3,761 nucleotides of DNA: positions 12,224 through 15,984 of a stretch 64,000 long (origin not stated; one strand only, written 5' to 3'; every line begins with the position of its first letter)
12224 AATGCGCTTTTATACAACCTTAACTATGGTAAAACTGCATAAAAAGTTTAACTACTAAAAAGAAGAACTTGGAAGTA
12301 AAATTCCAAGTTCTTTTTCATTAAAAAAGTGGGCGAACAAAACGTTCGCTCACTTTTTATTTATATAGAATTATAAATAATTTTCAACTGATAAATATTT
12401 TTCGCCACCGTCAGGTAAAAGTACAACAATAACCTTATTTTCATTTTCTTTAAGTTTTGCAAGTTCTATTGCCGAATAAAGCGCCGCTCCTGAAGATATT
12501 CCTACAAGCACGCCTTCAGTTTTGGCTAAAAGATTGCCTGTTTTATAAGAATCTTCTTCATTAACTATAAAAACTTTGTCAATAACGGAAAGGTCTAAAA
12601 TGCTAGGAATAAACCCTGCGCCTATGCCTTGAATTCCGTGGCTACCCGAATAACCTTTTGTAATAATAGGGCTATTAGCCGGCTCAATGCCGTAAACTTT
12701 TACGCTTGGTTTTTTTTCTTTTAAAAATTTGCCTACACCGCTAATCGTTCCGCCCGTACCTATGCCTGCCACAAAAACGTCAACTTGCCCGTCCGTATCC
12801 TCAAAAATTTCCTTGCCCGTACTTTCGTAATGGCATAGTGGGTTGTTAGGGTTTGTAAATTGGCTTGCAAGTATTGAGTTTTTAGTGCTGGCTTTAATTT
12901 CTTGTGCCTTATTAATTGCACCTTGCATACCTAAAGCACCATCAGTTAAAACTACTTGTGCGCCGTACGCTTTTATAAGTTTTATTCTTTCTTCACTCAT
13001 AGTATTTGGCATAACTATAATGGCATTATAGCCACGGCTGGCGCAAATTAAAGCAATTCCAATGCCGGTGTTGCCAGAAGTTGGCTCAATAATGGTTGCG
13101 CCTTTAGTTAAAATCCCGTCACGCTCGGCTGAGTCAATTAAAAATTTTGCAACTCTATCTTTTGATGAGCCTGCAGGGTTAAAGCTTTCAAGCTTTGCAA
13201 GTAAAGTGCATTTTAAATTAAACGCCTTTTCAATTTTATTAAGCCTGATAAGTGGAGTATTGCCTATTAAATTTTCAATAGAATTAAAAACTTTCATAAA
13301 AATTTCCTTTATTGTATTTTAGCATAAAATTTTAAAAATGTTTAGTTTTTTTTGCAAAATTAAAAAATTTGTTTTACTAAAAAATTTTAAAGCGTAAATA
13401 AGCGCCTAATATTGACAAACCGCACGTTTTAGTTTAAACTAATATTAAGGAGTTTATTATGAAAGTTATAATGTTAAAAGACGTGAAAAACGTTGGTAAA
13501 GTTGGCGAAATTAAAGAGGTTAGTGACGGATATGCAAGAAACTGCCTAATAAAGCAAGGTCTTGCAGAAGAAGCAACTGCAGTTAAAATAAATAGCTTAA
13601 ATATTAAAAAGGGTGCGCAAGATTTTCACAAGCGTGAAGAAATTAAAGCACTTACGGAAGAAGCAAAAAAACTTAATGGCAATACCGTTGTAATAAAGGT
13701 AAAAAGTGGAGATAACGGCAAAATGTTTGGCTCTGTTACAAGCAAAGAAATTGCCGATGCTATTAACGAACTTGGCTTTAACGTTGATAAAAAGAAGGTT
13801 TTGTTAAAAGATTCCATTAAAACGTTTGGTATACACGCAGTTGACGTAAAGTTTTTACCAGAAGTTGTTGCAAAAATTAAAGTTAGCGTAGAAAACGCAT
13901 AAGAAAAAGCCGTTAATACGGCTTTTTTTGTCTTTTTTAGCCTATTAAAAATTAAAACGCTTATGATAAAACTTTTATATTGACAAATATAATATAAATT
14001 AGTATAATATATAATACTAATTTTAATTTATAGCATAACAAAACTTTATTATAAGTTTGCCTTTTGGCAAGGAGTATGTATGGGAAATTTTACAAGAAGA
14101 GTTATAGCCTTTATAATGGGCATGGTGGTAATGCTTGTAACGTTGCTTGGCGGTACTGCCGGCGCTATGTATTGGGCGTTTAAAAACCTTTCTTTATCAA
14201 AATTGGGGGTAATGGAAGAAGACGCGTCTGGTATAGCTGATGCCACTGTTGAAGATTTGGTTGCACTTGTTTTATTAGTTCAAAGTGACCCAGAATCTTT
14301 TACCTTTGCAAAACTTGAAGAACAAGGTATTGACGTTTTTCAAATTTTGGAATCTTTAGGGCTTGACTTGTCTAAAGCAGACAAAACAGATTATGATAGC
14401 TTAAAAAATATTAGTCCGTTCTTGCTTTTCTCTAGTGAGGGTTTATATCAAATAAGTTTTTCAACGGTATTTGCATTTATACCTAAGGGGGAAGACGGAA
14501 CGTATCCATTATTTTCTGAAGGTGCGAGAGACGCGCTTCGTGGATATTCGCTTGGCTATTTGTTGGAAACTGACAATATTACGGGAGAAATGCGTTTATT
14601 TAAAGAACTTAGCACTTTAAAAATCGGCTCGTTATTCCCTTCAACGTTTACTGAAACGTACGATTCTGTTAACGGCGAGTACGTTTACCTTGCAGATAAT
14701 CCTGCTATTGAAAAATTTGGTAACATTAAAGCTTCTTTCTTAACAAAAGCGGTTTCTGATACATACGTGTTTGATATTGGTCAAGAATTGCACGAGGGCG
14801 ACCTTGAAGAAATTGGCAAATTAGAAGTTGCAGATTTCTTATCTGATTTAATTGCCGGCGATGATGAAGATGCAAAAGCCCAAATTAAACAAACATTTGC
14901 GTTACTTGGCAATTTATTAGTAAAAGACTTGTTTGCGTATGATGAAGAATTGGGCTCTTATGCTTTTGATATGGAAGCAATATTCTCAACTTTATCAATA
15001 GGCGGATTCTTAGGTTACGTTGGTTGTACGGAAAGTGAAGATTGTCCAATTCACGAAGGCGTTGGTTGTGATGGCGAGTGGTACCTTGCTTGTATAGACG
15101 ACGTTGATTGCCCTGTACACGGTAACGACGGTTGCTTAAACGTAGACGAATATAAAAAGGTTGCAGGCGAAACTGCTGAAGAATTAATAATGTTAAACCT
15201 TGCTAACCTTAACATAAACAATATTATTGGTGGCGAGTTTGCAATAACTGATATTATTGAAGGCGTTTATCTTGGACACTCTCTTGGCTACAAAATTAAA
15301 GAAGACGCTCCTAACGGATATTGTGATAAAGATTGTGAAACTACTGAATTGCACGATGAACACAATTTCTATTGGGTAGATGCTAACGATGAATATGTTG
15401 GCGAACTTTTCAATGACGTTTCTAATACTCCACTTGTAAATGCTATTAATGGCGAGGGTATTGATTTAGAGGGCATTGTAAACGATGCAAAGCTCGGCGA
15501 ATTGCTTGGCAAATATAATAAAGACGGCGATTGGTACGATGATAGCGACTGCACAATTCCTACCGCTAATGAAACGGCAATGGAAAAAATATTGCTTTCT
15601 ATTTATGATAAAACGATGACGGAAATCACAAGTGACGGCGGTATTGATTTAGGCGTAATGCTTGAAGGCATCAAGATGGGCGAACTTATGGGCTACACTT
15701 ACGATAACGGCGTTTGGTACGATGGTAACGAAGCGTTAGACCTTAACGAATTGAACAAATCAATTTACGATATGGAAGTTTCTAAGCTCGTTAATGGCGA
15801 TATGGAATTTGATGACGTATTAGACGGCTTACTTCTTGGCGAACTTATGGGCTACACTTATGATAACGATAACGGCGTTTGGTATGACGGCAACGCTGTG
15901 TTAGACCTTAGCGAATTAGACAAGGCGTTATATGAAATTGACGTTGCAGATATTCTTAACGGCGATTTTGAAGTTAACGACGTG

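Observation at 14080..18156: Membrane-anchored hyper-acidic repeat protein with periodic Cys/His modules: a novel extracellular metal- or calcium-binding scaffold?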

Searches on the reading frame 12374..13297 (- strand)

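Call 74: search_protein_families(library=pfam, proteins=[window:12374-13297:-], max_evalue=0.0001)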
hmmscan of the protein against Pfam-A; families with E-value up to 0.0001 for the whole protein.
window:12374-13297:- (308 aa): 1 family
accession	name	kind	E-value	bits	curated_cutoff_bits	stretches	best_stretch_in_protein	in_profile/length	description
PF00291.31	PALP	-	5.5e-79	266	35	1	8-296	2-295/295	Pyridoxal-phosphate dependent enzyme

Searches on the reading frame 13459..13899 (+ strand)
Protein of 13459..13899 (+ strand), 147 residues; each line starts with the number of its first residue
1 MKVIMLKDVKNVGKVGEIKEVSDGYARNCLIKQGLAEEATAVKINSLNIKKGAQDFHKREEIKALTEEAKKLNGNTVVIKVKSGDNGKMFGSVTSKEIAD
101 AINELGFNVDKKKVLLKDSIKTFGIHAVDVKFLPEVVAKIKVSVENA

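Call 74: search_protein_families(library=pfam, proteins=[window:13459-13899:+], max_evalue=0.0001)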
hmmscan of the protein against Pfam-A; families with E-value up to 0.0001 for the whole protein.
window:13459-13899:+ (147 aa): 2 families
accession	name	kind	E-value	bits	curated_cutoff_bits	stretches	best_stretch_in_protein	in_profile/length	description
PF03948.19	Ribosomal_L9_C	-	1.1e-25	90.2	23.2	1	66-145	4-85/86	Ribosomal protein L9, C-terminal domain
PF01281.25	Ribosomal_L9_N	-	3.3e-21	75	20.7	1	1-46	1-46/47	Ribosomal protein L9, N-terminal domain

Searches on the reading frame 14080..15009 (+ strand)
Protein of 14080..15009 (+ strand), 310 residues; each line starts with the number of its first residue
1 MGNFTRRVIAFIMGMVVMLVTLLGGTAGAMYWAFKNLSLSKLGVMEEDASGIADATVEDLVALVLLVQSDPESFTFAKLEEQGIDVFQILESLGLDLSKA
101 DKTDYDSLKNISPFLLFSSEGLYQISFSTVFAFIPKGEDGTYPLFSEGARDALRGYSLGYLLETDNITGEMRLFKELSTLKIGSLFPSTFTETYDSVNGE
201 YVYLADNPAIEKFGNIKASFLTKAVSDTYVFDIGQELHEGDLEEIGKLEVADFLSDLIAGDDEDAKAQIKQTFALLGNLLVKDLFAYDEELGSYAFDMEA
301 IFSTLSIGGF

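Call 23: search_protein_representatives(alignment_id=A1)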
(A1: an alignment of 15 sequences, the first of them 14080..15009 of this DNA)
Query: 15 sequences, 313 profile positions. Proteins with E-value up to 0.001 (for the whole library): 210; up to 1e-10: 107; up to 1e-30: 76. The best 150 are listed.
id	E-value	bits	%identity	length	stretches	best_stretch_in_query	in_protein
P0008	1.1e-134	465.2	-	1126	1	1-312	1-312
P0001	1.0e-130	452.2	-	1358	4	1-312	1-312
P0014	3.1e-124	430.9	-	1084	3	1-312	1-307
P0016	2.4e-118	411.5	-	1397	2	1-312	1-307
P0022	1.0e-112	393.0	-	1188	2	1-312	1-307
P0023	4.7e-111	387.6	-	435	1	1-312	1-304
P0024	3.1e-110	384.9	-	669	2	1-312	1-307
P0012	5.3e-110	384.1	-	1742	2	5-312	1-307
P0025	5.3e-109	380.8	-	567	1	1-312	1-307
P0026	6.6e-109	380.5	-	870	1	1-312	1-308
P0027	6.9e-109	380.5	-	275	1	1-269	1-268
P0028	4.5e-108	377.8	-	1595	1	1-312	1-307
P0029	5.1e-105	367.8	-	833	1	1-312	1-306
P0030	4.5e-103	361.4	-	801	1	1-312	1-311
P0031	3.2e-102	358.6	-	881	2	1-312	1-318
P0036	7.8e-86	304.7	-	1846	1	1-312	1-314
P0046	1.3e-76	274.5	-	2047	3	1-312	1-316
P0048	3.4e-75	269.8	-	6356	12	1-312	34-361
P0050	7.1e-74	265.4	-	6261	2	1-312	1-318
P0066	7.8e-62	225.9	-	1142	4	1-312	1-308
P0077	8.1e-46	173.3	-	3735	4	1-312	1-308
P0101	1.5e-16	77.1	-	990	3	7-256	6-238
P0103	2.4e-15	73.2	-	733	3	4-88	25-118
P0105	9.0e-15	71.3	-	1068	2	6-168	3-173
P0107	4.2e-14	69.1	-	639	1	8-81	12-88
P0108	6.8e-14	68.4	-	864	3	6-209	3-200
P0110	1.2e-13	67.6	-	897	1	6-312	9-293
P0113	1.0e-12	64.5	-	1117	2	5-224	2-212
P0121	6.0e-11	58.7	-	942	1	7-311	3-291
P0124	2.1e-10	56.9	-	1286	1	5-202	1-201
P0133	1.7e-09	53.9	-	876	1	3-312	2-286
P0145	1.4e-08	51.0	-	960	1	5-312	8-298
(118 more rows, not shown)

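Call 24: search_protein_families(library=pfam, proteins=[P0101, P0105, P0108, P0110, P0113, P0121, P0133, P0145, P0103, P0107], max_evalue=0.001)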
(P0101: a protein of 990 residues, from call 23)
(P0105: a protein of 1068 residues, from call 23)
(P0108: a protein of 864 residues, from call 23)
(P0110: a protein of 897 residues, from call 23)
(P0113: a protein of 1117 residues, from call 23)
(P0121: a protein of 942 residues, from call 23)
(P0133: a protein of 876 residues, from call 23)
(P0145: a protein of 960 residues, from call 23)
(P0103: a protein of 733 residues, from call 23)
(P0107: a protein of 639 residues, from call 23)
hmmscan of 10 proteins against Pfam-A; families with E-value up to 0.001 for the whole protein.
P0101 (990 aa): 0 families

P0105 (1068 aa): 0 families

P0108 (864 aa): 0 families

P0110 (897 aa): 0 families

P0113 (1117 aa): 0 families

P0121 (942 aa): 0 families

P0133 (876 aa): 1 family
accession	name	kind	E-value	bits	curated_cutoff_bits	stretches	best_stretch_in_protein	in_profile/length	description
PF20125.4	DUF6515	-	0.00018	21.9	24.9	0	643-735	67-158/179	Family of unknown function (DUF6515)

P0145 (960 aa): 0 families

P0103 (733 aa): 0 families

P0107 (639 aa): 0 families

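Call 34: find_related_loci(query=A1, collection=genome_contigs, flank=6000)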
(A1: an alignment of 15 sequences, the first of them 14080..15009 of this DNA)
Query A1 (310 aa) in genome_contigs; peptide patterns used: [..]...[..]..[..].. (x = any residue, [..] = any of these).
145 stretches matched a pattern; 31 encode a relative of the query (tblastn E <= 1e-3); 31 distinct loci.
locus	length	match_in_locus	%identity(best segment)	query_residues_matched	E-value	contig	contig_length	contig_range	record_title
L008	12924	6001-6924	66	1-308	2e-134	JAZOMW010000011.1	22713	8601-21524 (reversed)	MAG: Christensenellaceae bacterium isolate T1900045644_YK20190338.MAGScoT_cleanbin_000020 SGB_8154_k141_236565, whole ge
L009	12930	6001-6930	61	1-310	4e-126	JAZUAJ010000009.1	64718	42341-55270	MAG: Christensenellaceae bacterium isolate T1900045320_YK20190009.MAGScoT_cleanbin_000010 SGB_6349_k141_1289138, whole g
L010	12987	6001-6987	58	1-308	3e-122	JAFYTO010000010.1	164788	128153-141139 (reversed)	MAG: Clostridia bacterium isolate RGIG7409 Water_buffalos_Cecum.Co__c2216440, whole genome shotgun sequence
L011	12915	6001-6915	55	1-308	6e-107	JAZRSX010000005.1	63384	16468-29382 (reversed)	MAG: Christensenellaceae bacterium isolate T1900045345_YK20190035.MAGScoT_cleanbin_000010 SGB_6701_k141_1056592, whole g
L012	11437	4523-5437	55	1-308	1e-106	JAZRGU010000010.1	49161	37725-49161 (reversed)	MAG: Christensenellaceae bacterium isolate T1900045487_YK20190181.MAGScoT_cleanbin_000008 SGB_7355_k141_2514036, whole g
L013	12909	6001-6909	39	1-308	3e-63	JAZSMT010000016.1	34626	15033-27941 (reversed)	MAG: Christensenellaceae bacterium isolate T1900044553_TS20190019.MAGScoT_cleanbin_000016 SGB_262_k141_893110, whole gen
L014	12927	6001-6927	36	1-308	4e-60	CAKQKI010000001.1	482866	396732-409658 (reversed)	MAG: uncultured Clostridia bacterium isolate REFINED_METABAT215_TOP10_CONTIGS_1500_ASSEMBLY_K77_MERGED__Hadza_MoBio_hadz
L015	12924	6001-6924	38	1-310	7e-60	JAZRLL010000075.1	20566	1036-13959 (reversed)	MAG: Christensenellaceae bacterium isolate T1900045435_YK20190126.MAGScoT_cleanbin_000010 SGB_7106_k141_1339792, whole g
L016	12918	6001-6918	39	1-308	1e-59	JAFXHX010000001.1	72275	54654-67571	MAG: Clostridia bacterium isolate RGIG6430 Sheep_Rectum.Co__c84832, whole genome shotgun sequence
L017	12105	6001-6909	37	1-308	3e-56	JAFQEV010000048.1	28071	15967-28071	MAG: Clostridia bacterium isolate RGIG1755 Goat_Cecum-3__c769902, whole genome shotgun sequence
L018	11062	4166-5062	38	1-308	3e-54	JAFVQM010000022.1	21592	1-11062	MAG: Clostridia bacterium isolate RGIG5302 Sheep_Colon-2__c502298, whole genome shotgun sequence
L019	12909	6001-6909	37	1-308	2e-56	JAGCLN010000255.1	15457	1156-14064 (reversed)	MAG: Clostridia bacterium isolate RGIG9901 Yak_Rectum-5__c833988, whole genome shotgun sequence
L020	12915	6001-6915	33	1-310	2e-51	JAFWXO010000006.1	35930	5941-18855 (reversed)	MAG: Clostridia bacterium isolate RGIG6162 Sheep_Rectum-1__c144210, whole genome shotgun sequence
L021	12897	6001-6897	37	1-308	1e-49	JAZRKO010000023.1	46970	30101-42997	MAG: Christensenellaceae bacterium isolate T1900045446_YK20190137.MAGScoT_cleanbin_000007 SGB_7158_k141_363261, whole ge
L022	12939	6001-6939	33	1-308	2e-45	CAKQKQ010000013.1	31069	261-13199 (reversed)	MAG: uncultured Clostridia bacterium isolate REFINED_METABAT215_TOP10_CONTIGS_1500_ASSEMBLY_K77_MERGED__Hadza_MoBio_hadz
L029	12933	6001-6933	28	1-308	1e-37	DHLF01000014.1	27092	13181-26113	MAG TPA_asm: Christensenella sp. UBA4675 UBA4675_contig_774, whole genome shotgun sequence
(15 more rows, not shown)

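Call 53: find_homologous_proteins(query=A1, max_evalue=0.00001)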
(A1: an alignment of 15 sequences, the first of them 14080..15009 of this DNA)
Query A1 (15 sequences) (310 aa, profile of the alignment): 2 proteins with E <= 0.00001 among 8000 candidates.
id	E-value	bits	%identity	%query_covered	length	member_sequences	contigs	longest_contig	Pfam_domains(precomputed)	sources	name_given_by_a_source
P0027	2.2e-108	381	58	86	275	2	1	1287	-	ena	-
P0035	4.8e-89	317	30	92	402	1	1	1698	-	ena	-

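Call 59: search_solved_structures(query=A1, max_evalue=10)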
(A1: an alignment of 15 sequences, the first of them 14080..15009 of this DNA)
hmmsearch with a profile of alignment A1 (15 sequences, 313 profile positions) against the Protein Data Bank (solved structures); distinct sequences matched with E-value up to 10: 3.
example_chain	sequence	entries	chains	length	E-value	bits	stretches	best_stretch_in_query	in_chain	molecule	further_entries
6fkf_p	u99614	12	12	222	0.39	13.3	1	208-283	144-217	ATP synthase subunit b', chloroplastic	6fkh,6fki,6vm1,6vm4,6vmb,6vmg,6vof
9viw_A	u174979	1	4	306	0.98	12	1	240-295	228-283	Bacterioferritin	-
7tgh_C4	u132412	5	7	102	0.98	12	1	155-197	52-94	NDUC2 | Complex I-MNLL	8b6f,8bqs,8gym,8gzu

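Call 78: find_homologous_proteins(query=L029:6001-9000:+, max_evalue=1e-10)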
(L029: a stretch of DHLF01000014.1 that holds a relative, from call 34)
Query L029:6001-9000:+: 8000 candidates shared short words with the query, none scored E <= 1e-10.

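Call 87: list_cluster_members(proteins=[P0036, P0046, P0048, P0050, P0066, P0077, P0101, P0113, P0124, P0133])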
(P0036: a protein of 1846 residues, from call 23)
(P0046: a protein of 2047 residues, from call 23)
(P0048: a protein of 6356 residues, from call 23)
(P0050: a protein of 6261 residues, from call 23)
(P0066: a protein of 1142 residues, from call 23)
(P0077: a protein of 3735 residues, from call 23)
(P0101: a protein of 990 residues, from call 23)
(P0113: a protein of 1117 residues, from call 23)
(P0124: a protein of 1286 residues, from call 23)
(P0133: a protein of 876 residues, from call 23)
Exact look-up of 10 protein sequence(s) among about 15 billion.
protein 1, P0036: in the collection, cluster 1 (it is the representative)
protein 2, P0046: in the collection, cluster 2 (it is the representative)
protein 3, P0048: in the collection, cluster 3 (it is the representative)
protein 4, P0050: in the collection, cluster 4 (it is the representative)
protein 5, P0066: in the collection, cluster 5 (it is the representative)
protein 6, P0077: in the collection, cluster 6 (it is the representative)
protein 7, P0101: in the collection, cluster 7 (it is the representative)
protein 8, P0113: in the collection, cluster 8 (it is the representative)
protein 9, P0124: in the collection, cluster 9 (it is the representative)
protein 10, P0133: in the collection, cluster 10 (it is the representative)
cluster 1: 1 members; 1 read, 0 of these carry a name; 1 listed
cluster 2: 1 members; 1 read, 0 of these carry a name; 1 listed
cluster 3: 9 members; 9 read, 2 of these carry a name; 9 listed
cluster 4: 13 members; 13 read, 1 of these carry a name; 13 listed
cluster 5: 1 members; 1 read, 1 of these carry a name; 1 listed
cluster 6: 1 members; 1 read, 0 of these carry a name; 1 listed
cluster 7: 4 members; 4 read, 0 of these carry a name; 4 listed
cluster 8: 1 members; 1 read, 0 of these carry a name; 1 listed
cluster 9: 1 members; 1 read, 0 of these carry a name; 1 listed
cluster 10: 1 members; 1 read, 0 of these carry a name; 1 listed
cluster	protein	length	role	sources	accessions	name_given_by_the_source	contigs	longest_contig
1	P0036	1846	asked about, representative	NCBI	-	-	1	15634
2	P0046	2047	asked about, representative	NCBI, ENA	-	-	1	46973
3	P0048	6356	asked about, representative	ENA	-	-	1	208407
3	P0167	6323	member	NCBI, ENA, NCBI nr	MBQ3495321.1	MAG: hypothetical protein IJA76_01355 [Clostridia bacterium] | hypothetical protein [Clostridia bacterium]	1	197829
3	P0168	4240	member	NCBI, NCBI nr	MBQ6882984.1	MAG: hypothetical protein IJO25_01355, partial [Clostridia bacterium] | hypothetical protein [Clostridia bacterium]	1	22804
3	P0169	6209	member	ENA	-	-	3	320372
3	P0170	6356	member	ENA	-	-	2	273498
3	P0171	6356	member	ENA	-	-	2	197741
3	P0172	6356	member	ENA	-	-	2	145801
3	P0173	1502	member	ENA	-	-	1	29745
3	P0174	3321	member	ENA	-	-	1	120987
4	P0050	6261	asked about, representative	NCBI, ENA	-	-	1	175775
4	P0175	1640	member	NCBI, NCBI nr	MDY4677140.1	MAG: hypothetical protein SO373_08355 [Candidatus Borkfalkiaceae bacterium] | hypothetical protein [Christensenellaceae bacterium]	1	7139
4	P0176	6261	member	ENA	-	-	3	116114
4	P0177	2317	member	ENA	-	-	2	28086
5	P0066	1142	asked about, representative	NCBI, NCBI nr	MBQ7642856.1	MAG: hypothetical protein IJS67_03035, partial [Clostridia bacterium] | hypothetical protein [Clostridia bacterium]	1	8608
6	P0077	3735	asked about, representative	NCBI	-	-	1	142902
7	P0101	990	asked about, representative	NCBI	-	-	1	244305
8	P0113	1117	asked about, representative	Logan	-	-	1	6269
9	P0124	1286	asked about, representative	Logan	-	-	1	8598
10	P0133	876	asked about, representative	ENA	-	-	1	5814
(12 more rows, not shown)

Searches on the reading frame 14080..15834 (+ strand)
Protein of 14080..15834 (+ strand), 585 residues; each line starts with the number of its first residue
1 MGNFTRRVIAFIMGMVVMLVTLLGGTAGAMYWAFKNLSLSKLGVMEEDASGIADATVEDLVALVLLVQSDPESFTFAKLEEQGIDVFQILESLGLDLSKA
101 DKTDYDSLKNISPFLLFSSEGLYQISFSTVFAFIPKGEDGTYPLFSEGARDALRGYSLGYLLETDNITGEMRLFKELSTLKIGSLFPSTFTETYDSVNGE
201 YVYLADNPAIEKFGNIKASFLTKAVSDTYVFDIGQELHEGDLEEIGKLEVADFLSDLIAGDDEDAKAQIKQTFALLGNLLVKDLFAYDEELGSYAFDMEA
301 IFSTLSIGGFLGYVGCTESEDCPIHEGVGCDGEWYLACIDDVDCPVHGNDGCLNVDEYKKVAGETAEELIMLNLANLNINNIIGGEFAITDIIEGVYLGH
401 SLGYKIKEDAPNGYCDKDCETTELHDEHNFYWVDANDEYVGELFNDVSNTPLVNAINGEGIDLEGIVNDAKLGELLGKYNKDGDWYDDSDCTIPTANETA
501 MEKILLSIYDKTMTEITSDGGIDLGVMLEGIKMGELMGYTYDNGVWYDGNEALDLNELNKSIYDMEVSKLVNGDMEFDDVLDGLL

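Call 38: predict_structure(alignment_id=A2)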
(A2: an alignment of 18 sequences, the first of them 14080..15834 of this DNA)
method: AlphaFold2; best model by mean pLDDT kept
length: 585 residues; sequences in the alignment: 18
mean_pLDDT: 75.7   pTM: 0.47
mean pLDDT of the five models: 75.7, 75.1, 72.9, 71.0, 69.4
residues with pLDDT >= 90: 6; 70-90: 417; 50-70: 153; < 50: 9
segments of 3 or more residues with pLDDT < 50: none
pLDDT, mean of each block of 10 residues (from residue 1): 65 62 51 54 51 58 62 68 67 65 73 64 71 71 79 79 75 81 83 82 80 80 66 82 84 81 78 74 87 83 79 72 65 76 69 72 83 83 78 87 86 76 65 86 86 79 79 86 83 86 88 79 81 87 85 84 86 77 59
secondary structure, 60 per line:
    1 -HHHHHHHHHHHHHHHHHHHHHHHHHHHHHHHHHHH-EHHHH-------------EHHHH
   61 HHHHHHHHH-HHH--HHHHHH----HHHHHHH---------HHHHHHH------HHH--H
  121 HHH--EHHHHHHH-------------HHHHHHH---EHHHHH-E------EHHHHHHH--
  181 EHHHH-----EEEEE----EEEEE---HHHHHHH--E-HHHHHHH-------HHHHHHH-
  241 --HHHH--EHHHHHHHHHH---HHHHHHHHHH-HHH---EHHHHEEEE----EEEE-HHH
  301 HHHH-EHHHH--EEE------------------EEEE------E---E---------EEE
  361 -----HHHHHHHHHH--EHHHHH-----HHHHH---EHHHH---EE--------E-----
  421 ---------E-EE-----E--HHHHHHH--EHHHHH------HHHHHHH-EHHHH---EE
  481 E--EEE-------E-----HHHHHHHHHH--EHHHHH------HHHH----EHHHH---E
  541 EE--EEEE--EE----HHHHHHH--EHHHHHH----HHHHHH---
elements in order: H2-36 H39-42 H57-69 H76-81 H86-92 H102-108 H120-123 H127-133 H147-153 H158-162 H172-178 H182-185 E191-195 E200-204 H208-214 H219-225 H233-239 H243-246 H250-259 H263-272 H281-284 E285-288 E293-296 H298-304 H307-310 E313-315 E334-337 E358-360 H366-375 H379-383 H389-393 H398-401 H442-448 H452-456 H463-469 H472-475 E479-481 E484-486 H500-509 H513-517 H524-527 H533-536 E540-542 E545-548 H557-563 H567-572 H577-582
